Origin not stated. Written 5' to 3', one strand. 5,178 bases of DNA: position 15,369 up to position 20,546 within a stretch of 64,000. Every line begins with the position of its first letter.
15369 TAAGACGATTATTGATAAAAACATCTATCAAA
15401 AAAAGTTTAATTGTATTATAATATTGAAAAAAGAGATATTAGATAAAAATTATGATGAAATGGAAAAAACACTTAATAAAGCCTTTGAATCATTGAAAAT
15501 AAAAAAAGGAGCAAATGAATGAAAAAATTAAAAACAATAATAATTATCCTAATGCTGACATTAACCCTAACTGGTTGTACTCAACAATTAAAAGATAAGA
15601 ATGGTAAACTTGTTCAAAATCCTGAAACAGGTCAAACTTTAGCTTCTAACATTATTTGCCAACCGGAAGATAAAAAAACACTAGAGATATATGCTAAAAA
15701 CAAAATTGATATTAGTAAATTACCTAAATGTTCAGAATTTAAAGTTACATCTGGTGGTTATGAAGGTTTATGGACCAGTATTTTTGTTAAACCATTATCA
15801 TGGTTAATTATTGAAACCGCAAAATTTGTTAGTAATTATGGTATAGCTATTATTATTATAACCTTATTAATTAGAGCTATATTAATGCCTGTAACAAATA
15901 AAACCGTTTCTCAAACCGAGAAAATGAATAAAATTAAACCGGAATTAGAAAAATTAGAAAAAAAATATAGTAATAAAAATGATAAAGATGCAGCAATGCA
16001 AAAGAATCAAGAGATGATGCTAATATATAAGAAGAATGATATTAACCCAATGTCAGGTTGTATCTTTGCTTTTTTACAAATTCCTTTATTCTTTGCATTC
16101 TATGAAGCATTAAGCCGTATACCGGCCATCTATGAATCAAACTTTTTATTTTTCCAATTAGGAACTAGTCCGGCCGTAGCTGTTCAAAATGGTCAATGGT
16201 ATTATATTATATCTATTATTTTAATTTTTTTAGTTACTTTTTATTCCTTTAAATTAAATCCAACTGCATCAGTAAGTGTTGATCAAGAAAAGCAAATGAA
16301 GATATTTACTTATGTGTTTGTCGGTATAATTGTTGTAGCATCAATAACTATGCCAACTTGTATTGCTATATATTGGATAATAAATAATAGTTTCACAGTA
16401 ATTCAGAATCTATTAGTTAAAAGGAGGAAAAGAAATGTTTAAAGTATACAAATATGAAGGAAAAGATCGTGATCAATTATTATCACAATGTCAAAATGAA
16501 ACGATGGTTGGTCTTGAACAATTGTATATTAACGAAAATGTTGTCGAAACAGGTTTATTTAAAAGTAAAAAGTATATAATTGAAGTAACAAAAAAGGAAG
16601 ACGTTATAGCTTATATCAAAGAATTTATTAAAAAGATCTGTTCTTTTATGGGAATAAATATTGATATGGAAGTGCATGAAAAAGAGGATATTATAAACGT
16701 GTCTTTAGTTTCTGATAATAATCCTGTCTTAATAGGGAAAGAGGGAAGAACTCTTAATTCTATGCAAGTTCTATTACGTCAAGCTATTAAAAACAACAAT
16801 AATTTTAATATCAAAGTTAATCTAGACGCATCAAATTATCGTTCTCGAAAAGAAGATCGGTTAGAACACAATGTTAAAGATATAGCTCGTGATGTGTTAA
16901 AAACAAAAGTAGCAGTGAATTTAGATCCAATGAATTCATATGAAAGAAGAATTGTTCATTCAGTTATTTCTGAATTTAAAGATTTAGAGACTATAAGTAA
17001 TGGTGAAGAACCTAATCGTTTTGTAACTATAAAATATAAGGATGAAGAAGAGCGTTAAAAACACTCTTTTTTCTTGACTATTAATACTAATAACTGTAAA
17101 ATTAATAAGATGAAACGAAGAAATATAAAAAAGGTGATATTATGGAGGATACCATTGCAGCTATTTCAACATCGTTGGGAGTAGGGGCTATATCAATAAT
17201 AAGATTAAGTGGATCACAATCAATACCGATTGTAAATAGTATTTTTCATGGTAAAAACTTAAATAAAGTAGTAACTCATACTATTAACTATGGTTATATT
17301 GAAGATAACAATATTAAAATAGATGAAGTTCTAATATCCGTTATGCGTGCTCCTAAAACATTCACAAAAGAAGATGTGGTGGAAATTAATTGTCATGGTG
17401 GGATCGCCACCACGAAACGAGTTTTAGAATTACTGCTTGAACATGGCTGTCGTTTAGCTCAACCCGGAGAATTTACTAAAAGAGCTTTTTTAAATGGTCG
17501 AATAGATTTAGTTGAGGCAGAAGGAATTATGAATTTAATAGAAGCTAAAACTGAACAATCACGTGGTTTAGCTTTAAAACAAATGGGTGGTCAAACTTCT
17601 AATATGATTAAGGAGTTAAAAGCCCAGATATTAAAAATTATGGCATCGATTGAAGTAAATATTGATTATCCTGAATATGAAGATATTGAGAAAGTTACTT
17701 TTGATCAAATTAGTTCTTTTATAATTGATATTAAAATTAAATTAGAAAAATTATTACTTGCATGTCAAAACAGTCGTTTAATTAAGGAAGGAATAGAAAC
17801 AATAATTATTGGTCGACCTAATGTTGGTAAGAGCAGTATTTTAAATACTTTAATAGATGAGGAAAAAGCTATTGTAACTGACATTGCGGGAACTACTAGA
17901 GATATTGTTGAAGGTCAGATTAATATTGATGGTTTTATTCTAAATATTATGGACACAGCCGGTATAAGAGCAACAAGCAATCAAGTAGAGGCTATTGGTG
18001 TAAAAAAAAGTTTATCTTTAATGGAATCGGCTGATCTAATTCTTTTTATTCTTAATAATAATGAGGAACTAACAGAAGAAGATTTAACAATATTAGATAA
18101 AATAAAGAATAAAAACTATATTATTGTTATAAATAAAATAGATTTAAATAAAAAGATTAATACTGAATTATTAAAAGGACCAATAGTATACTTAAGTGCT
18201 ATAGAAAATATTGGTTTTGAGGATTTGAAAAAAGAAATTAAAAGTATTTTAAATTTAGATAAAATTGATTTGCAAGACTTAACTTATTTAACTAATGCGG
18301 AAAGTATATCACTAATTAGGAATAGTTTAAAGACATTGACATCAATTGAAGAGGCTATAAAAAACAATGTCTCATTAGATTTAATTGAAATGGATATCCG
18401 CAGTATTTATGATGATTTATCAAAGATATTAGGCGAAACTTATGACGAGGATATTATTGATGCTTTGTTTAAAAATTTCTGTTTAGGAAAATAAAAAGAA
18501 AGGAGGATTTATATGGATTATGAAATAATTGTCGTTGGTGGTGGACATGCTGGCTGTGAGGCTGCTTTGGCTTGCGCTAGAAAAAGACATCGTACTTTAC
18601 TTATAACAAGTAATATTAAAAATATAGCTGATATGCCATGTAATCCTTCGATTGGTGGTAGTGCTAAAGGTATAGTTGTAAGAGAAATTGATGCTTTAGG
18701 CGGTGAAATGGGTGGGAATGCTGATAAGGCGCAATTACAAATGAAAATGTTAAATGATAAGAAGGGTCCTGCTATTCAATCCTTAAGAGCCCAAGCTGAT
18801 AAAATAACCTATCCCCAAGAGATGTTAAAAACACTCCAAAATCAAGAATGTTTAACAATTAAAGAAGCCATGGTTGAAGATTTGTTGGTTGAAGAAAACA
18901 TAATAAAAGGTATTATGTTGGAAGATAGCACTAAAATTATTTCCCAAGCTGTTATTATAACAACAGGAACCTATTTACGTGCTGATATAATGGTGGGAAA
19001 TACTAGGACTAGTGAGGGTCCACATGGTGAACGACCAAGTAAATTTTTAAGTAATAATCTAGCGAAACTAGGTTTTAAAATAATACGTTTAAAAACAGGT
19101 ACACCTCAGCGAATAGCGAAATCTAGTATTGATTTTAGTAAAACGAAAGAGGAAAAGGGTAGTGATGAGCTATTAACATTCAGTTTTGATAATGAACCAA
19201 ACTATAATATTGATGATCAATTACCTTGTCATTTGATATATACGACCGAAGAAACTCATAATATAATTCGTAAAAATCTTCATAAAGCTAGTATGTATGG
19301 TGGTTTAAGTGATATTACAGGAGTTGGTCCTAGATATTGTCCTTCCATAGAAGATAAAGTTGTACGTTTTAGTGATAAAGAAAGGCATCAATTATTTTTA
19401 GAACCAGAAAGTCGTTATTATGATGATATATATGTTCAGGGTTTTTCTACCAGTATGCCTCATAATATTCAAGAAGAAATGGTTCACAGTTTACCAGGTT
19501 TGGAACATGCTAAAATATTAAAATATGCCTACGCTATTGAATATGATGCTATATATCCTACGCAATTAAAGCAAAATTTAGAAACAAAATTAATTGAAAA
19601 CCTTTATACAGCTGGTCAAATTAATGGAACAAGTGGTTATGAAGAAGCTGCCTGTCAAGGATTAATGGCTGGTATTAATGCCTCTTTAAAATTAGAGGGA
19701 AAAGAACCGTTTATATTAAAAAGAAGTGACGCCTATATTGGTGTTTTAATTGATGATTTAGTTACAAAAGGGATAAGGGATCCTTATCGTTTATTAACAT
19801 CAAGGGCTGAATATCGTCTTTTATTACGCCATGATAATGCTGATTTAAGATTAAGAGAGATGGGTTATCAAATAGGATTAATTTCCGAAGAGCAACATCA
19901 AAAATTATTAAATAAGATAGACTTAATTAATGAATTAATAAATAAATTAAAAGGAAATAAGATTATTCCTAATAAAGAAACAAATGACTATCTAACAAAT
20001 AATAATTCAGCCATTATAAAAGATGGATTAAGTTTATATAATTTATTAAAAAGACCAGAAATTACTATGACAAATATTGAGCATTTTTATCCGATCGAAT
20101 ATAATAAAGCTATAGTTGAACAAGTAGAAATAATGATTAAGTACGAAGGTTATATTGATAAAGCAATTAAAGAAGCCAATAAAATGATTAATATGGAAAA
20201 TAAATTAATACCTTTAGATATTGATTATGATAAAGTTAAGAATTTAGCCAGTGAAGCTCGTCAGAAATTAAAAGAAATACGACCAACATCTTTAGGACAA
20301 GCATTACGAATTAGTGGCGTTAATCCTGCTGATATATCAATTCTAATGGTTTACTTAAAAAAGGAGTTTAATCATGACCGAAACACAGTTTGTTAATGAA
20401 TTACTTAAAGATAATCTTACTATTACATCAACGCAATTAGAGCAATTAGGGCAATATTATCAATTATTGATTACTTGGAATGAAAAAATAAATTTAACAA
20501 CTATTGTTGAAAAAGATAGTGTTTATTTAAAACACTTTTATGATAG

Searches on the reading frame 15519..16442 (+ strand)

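Call 49: search_protein_families(library=pfam, proteins=[window:15519-16442:+], max_evalue=0.00001)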
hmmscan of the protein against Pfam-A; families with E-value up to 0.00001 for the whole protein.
window:15519-16442:+ (307 aa): 1 family
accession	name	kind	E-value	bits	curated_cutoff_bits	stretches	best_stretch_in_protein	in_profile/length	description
PF02096.25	60KD_IMP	-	1.2e-40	139.5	35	1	107-302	1-163/163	60Kd inner membrane protein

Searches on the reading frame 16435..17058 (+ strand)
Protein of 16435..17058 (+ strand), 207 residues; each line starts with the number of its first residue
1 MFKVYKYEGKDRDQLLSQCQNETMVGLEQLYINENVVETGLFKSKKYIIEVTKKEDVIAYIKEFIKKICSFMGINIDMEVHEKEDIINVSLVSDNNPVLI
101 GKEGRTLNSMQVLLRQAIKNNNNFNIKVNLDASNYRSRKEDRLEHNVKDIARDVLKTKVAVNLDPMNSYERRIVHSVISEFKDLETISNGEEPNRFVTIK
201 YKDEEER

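Call 49: search_protein_families(library=pfam, proteins=[window:16435-17058:+], max_evalue=0.00001)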
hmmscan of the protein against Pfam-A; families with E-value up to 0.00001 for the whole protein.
window:16435-17058:+ (207 aa): 2 families
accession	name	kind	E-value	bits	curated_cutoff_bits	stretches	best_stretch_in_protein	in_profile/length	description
PF01424.28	R3H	-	3e-17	62.8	26.8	1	147-200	7-59/60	R3H domain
PF13083.13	KH_KhpA-B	-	2.3e-12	47.1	32.1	1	60-129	3-72/73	KhpA/KhpB, KH domain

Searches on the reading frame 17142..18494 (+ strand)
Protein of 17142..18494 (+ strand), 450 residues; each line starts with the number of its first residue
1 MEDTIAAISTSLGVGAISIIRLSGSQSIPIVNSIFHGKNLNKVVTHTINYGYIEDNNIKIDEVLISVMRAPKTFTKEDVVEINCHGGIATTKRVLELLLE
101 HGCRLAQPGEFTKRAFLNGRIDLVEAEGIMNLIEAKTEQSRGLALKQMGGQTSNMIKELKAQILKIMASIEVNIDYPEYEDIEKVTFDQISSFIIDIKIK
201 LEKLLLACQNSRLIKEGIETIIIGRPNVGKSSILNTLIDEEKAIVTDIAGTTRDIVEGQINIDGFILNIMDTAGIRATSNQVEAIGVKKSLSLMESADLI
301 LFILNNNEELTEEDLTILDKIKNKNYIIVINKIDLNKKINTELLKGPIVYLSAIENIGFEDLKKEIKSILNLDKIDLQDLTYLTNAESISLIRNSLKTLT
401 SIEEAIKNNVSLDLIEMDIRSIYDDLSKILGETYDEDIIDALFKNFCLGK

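Call 49: search_protein_families(library=pfam, proteins=[window:17142-18494:+], max_evalue=0.00001)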
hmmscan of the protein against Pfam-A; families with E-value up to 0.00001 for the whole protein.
window:17142-18494:+ (450 aa): 5 families
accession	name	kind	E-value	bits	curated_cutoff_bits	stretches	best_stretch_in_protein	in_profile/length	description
PF12631.12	MnmE_helical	-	1.2e-49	169.7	40.1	1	123-447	1-211/211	MnmE helical domain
PF10396.14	TrmE_N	-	5.3e-43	146.4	29.8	1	4-120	1-117/117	GTP-binding protein TrmE N-terminus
PF01926.29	MMR_HSR1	-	1.8e-26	92.9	21.9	1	221-332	3-113/113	50S ribosome-binding GTPase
PF02421.24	FeoB_N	-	1.4e-10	41.4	27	1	220-366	3-156/156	Ferrous iron transport protein B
PF04548.22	AIG1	-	6.5e-07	29.3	27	1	221-323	4-109/212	AIG1 family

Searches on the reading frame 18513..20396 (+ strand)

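Call 49: search_protein_families(library=pfam, proteins=[window:18513-20396:+], max_evalue=0.00001)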
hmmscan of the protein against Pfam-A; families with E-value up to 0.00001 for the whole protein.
window:18513-20396:+ (627 aa): 4 families
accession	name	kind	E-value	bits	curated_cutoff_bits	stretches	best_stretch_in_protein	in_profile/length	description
PF01134.28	GIDA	-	3.1e-161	537.2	22.1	1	5-398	2-391/391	Glucose inhibited division protein A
PF13932.14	SAM_GIDA_C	-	1.3e-25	89.4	27.1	1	557-612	2-57/57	tRNA modifying enzyme MnmG/GidA C-terminal helical bundle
PF21680.2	GIDA_C_1st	-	8.7e-21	74.9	24.7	1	459-550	1-94/96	tRNA modifying enzyme MnmG/GidA C-terminal helical domain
PF00890.30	FAD_binding_2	-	1.7e-06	27.9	20.4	0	5-33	2-30/414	FAD binding domain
